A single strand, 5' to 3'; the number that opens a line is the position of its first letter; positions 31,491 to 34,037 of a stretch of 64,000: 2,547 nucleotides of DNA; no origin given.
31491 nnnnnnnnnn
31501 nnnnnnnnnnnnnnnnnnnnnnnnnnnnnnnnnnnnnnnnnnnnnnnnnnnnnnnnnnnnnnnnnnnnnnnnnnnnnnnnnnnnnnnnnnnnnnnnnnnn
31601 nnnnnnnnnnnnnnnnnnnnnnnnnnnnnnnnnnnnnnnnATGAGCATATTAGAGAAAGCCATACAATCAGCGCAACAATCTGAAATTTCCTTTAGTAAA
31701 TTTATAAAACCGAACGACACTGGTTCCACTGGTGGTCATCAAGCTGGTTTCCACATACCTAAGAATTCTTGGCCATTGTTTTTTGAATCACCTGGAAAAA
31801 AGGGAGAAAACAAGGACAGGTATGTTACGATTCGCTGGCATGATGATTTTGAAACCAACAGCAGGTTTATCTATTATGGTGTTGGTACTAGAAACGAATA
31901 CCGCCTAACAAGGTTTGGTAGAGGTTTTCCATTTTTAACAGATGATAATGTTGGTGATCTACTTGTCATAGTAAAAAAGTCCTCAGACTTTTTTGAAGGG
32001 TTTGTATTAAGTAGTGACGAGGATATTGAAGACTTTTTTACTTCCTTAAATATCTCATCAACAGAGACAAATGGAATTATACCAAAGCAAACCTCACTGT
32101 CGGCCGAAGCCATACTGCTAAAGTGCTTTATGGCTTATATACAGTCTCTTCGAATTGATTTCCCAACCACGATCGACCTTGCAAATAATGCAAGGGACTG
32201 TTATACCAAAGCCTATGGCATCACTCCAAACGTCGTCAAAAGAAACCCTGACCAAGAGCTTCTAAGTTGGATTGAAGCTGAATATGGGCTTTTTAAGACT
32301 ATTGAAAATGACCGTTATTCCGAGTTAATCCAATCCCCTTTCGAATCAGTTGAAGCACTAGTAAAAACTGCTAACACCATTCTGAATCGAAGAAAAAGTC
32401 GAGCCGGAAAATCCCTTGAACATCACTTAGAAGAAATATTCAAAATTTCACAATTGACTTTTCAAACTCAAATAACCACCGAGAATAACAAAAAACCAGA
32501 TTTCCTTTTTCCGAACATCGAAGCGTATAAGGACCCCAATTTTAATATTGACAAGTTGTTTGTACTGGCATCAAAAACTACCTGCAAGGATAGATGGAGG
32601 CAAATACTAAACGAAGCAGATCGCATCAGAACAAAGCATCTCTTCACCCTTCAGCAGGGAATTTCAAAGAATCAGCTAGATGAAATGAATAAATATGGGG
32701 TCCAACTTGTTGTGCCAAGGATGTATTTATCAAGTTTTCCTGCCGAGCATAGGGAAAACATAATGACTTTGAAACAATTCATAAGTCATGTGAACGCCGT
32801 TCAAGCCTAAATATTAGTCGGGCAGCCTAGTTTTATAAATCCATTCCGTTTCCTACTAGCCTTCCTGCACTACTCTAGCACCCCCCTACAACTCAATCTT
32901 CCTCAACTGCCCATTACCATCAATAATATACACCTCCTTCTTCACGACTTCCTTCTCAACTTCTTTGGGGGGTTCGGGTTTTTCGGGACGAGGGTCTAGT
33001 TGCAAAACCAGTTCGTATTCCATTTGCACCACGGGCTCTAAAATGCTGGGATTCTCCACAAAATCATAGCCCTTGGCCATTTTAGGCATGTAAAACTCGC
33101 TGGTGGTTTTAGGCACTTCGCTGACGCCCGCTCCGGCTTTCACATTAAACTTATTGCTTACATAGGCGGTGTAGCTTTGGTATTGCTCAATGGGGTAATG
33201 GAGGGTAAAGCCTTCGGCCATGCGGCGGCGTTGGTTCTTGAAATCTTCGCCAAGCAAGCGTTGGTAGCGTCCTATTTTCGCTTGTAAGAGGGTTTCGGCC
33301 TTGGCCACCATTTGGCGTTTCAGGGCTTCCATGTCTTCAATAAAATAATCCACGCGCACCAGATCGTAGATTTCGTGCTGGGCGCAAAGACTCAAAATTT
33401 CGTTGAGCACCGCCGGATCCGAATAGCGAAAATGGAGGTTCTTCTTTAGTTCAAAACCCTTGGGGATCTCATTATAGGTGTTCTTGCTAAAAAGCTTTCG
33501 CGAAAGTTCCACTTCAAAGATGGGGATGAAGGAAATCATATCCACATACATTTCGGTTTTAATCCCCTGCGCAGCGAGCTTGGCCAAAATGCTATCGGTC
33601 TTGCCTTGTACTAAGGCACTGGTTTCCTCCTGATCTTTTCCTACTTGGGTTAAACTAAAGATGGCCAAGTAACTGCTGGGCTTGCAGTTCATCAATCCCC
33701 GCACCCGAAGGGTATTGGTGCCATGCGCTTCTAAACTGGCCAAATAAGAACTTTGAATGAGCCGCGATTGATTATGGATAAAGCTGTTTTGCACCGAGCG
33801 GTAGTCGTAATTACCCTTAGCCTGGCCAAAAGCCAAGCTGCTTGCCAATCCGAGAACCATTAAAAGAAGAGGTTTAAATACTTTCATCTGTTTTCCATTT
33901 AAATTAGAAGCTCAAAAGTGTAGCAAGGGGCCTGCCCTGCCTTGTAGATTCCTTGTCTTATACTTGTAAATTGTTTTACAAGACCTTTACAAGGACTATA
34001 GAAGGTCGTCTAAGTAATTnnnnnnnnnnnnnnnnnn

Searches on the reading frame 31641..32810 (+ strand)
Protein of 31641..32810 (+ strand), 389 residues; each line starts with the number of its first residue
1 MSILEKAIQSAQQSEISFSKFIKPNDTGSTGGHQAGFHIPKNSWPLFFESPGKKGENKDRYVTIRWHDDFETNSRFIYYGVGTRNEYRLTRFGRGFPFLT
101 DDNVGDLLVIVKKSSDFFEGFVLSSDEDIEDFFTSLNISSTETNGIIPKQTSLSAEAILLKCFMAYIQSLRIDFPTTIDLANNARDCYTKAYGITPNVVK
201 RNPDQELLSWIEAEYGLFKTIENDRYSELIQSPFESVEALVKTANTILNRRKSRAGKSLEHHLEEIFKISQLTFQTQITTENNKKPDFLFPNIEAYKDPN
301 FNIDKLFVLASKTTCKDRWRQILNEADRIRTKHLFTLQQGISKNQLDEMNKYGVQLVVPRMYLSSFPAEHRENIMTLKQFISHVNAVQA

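Call 39: search_protein_families(library=pfam, proteins=[window:31641-32810:+])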
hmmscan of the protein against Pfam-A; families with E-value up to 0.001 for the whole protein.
window:31641-32810:+ (389 aa): 2 families
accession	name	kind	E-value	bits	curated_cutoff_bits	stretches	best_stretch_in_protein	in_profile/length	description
PF09019.17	EcoRII-C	-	1.9e-64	217.1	25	1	218-381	1-165/165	EcoRII C terminal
PF09217.15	EcoRII-N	-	4.7e-25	88.6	25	1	13-135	3-141/154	Restriction endonuclease EcoRII, N-terminal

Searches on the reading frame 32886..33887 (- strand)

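Call 20: search_protein_families(library=pfam, proteins=[window:32886-33887:-])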
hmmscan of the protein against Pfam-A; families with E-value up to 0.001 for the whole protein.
window:32886-33887:- (333 aa): 1 family
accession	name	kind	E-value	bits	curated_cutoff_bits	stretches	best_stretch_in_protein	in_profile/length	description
PF04402.19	SIMPL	-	0.00014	22.6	25.2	1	77-225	20-160/205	Protein of unknown function (DUF541)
